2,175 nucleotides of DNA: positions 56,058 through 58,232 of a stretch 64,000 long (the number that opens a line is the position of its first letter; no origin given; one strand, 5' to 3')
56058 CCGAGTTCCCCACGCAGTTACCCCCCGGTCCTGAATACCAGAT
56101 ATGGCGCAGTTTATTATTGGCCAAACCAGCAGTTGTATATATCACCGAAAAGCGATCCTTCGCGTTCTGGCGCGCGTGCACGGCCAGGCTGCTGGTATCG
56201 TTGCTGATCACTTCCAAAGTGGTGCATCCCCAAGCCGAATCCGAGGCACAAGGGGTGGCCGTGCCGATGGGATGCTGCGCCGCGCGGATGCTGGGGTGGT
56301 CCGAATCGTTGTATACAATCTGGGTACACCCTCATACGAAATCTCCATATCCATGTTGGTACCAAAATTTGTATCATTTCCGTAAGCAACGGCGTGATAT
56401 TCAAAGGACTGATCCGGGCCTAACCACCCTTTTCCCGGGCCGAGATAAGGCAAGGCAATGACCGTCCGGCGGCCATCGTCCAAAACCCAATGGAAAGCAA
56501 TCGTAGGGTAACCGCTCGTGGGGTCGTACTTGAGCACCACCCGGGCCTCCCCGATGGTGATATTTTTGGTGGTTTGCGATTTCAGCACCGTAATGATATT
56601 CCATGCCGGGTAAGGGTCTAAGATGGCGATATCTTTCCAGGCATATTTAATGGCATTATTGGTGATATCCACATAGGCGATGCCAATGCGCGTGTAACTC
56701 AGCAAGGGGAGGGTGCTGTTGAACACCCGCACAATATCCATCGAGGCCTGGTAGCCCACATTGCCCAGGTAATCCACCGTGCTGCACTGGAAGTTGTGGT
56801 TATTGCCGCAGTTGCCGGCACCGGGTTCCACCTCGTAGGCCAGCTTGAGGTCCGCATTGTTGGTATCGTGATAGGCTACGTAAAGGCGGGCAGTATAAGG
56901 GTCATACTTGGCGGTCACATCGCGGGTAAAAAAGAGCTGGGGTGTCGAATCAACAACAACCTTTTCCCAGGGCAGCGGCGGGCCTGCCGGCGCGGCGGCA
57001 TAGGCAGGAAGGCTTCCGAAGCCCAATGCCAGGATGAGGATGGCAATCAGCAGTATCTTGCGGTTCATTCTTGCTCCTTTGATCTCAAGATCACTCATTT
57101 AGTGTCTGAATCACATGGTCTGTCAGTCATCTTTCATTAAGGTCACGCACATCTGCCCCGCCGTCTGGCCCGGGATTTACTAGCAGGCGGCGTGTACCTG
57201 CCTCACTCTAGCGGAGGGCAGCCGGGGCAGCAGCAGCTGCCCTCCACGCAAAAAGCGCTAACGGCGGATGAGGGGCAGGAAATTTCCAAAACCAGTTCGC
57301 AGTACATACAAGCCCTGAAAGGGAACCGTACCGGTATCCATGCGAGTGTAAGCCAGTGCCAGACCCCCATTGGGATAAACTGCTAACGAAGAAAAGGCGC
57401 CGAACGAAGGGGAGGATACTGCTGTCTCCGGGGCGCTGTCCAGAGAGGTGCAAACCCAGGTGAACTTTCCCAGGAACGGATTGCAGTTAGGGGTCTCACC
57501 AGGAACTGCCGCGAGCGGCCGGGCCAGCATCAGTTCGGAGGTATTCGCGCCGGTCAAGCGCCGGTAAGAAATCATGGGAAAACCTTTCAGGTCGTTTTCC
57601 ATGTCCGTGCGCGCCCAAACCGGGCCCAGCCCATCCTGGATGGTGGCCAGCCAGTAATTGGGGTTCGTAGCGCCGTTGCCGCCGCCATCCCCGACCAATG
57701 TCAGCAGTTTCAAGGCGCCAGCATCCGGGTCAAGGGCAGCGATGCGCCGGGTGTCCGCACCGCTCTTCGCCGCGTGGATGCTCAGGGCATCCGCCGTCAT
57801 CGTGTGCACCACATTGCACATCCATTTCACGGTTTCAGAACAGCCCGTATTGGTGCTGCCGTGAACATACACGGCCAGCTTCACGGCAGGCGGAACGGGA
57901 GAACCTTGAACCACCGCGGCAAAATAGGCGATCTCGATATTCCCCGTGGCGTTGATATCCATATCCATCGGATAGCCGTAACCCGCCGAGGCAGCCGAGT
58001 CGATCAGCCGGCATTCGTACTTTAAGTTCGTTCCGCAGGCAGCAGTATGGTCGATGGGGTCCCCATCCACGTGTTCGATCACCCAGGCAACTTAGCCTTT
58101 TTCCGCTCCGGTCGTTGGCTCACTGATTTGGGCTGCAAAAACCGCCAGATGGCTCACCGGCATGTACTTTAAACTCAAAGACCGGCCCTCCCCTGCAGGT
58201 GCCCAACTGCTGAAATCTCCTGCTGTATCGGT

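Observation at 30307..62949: Shared extreme C-terminal tail [FY][LM]P[LV][IV]x[RK]-stop on four different secreted proteins: a candidate short sorting or processing tag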

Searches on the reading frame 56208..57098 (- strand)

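Call 14: search_protein_families(library=pfam, proteins=[window:56208-57098:-], max_evalue=0.01)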
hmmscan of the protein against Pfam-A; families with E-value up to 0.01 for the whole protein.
window:56208-57098:- (296 aa): 0 families

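Call 15: search_protein_families(library=ncbifam, proteins=[window:56208-57098:-], max_evalue=1)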
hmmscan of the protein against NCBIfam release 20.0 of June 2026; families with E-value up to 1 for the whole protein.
window:56208-57098:- (296 aa): 1 family
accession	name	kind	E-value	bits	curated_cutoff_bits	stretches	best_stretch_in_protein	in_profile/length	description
NF005642.0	PRK07405.1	subfamily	0.14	11.3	524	1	179-207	115-145/318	RNA polymerase sigma factor SigD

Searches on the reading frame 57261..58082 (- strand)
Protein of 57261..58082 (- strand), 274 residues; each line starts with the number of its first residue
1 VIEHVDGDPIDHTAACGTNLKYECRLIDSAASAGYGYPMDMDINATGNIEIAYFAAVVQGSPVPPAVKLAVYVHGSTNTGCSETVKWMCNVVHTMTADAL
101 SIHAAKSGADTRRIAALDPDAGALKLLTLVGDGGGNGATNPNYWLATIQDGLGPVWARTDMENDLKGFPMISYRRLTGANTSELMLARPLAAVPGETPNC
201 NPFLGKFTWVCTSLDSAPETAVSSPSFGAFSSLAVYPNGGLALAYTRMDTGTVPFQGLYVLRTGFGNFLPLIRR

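Call 14: search_protein_families(library=pfam, proteins=[window:57261-58082:-], max_evalue=0.01)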
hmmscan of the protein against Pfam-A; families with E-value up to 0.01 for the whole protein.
window:57261-58082:- (274 aa): 0 families

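Call 15: search_protein_families(library=ncbifam, proteins=[window:57261-58082:-], max_evalue=1)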
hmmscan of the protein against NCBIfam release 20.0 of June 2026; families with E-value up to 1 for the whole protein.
window:57261-58082:- (274 aa): 0 families

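Call 58: search_protein_representatives(alignment_id=A2)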
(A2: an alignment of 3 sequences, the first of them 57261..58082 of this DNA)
Query: 3 sequences, 274 profile positions. Proteins with E-value up to 0.001 (for the whole library): 239; up to 1e-10: 87; up to 1e-30: 2. The best 150 are listed.
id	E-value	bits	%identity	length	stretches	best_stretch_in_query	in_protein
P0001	1.1e-170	583.0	-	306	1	1-274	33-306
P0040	1.4e-90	320.2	-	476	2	23-274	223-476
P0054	3.5e-30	122.1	-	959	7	20-245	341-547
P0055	1.2e-22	97.3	-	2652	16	153-177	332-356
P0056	4.3e-22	95.5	-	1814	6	11-245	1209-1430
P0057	1.1e-21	94.3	-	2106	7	114-178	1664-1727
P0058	4.7e-21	92.1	-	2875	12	66-224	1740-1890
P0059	1.4e-20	90.6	-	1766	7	64-157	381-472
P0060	4.6e-20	88.9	-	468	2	21-273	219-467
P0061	5.9e-20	88.5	-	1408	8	113-174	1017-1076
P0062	6.6e-20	88.4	-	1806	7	84-247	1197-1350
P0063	1.2e-19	87.5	-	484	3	13-255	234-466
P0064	1.7e-19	87.1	-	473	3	109-274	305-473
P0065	2.8e-19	86.3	-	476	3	15-274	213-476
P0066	3.0e-19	86.2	-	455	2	85-272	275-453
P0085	2.1e-15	73.6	-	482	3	60-273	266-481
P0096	4.0e-14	69.4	-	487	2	51-254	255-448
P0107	8.9e-13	65.0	-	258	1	17-274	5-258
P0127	2.7e-11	60.1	-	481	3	15-272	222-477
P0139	1.1e-10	58.1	-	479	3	165-274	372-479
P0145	2.0e-10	57.3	-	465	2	85-250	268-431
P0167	9.4e-09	51.8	-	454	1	98-253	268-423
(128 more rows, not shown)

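Call 61: search_protein_families(library=ncbifam, proteins=[P0145, P0167, P0096, P0127, P0139, P0107, P0085], max_evalue=1)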
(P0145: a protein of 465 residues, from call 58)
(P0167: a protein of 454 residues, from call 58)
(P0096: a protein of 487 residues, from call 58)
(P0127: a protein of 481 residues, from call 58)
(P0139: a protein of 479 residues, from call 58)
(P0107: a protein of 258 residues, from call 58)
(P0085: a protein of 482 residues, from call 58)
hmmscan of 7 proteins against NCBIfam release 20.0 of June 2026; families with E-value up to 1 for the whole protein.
P0145 (465 aa): 0 families

P0167 (454 aa): 0 families

P0096 (487 aa): 0 families

P0127 (481 aa): 1 family
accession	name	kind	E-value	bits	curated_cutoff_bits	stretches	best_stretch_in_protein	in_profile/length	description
NF041709.1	RiPP_phane_YxD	equivalog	0.095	12.7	55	1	251-262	35-46/47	YxD-tail cyclophane-containing RiPP peptide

P0139 (479 aa): 0 families

P0107 (258 aa): 1 family
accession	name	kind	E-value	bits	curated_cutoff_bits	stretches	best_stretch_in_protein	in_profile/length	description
NF000071.4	penta_rpt_QnrA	exception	0.13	12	450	0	88-148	94-154/218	QnrA family quinolone resistance pentapeptide repeat protein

P0085 (482 aa): 0 families

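Call 69: predict_structure(alignment_id=A4)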
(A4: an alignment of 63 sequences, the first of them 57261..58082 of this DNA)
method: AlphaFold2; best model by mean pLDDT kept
length: 274 residues; sequences in the alignment: 63
mean_pLDDT: 83.7   pTM: 0.83
mean pLDDT of the five models: 83.7, 82.7, 82.0, 81.7, 80.0
residues with pLDDT >= 90: 147; 70-90: 72; 50-70: 46; < 50: 9
segments of 3 or more residues with pLDDT < 50: 1-8
pLDDT, mean of each block of 10 residues (from residue 1): 43 57 83 92 96 92 93 79 78 94 96 94 93 81 89 75 96 88 93 92 68 89 72 93 90 86 71 51
secondary structure, 60 per line:
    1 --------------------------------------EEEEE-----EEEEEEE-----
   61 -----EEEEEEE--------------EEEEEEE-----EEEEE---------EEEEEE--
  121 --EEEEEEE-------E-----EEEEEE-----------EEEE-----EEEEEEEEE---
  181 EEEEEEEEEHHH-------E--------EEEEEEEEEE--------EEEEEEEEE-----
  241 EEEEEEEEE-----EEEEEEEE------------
elements in order: E39-43 E49-55 E66-72 E87-93 E99-103 E113-118 E123-129 E143-148 E160-163 E169-177 E181-189 E209-218 E227-235 E241-249 E255-262
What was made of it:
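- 57258..58082 (-): C-terminal fragment (274 aa) of paralog A. The predicted structure consists of beta-propeller blades, and the last ~12 residues are unstructured. AlphaFold2 with a 63-sequence alignment gives mean pLDDT 83.7; residues 263-274 are coil with pLDDT falling from 71 to 51 (call 69).
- The tail is coil with low pLDDT in the AlphaFold2 model (call 69).
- Tried and rejected: Not supported, because the tail is coil with low pLDDT in the model (call 69).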

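Call 71: fold_search(model_id=the predicted structure, library=pdb)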
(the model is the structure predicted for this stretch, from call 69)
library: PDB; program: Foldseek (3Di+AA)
matches with E <= 10: 563; with E <= 0.001: 33
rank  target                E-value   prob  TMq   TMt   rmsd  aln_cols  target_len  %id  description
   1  2ya4_B                5.0e-05  1.00  0.41  0.27   6.8       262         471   11  Crystal structure of Streptococcus pneumoniae NanA (TIGR4) (released 2011-04-27)
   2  6t96                  8.9e-05  1.00  0.34  0.28   9.3       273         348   11  Photorhabdus laumondii subsp. laumondii lectin PLL3 (released 2019-12-25)
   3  8q81                  1.7e-04  1.00  0.35  0.29   8.8       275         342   12  Photorhabdus laumondii lectin PLL3 in complex with alpha-methyl-fucoside (released 2025-03-05)
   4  2ya7_A                1.8e-04  1.00  0.38  0.25   7.0       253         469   11  Crystal structure of Streptococcus pneumoniae NanA (TIGR4) in complex with Zanamivir (released 2011-04-27)
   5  6rgg_B                2.1e-04  1.00  0.46  0.38   5.6       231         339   13  Photorhabdus laumondii lectin PLL2 in complex with O-methylated PGL-1-derived disaccharide (released 2020-07-01)
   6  2w20_A                2.4e-04  1.00  0.40  0.26   6.9       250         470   12  Structure of the catalytic domain of the native NanA sialidase from Streptococcus pneumoniae (released 2008-12-23)
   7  6fhy_A                2.5e-04  1.00  0.44  0.36   5.6       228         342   15  Photorhabdus asymbiotica lectin (PHL) in complex with synthetic C-fucoside (released 2019-01-30)
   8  2w20_B                2.6e-04  1.00  0.40  0.26   6.8       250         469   12  Structure of the catalytic domain of the native NanA sialidase from Streptococcus pneumoniae (released 2008-12-23)
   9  6flu_A                2.9e-04  1.00  0.45  0.37   6.2       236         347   15  Photorhabdus asymbiotica lectin (PHL) in complex with synthetic C-fucoside (released 2019-02-06)
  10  5c9o                  3.1e-04  1.00  0.46  0.37   5.7       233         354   12  Crystal structure of recombinant PLL lectin from Photorhabdus luminescens at 1.5 A resolution (released 2016-10-19)
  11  3h71_A                3.2e-04  1.00  0.39  0.25   6.8       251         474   13  Crystal structure of Streptococcus pneumoniae D39 neuraminidase A precursor (NanA) (released 2009-05-12)
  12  4x4a                  3.4e-04  1.00  0.39  0.25   7.5       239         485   11  Crystal structure of the intramolecular trans-sialidase from Ruminococcus gnavus in complex with 2,7-Anhydro-Neu5Ac (released 2015-07-22)
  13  8q83_C                3.4e-04  1.00  0.35  0.30   7.7       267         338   11  Photorhabdus laumondii lectin PLL5 in complex with alpha-methyl-fucoside (released 2025-03-05)
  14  8q83_B                3.4e-04  1.00  0.33  0.28   8.4       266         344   12  Photorhabdus laumondii lectin PLL5 in complex with alpha-methyl-fucoside (released 2025-03-05)
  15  3h6j                  3.6e-04  0.99  0.29  0.20  12.7       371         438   12  Crystal structure of a putative neuraminidase from Pseudomonas aeruginosa (released 2009-05-12)
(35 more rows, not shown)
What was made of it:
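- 57258..58082 (-): Foldseek matches propeller lectins and sialidases (call 71).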
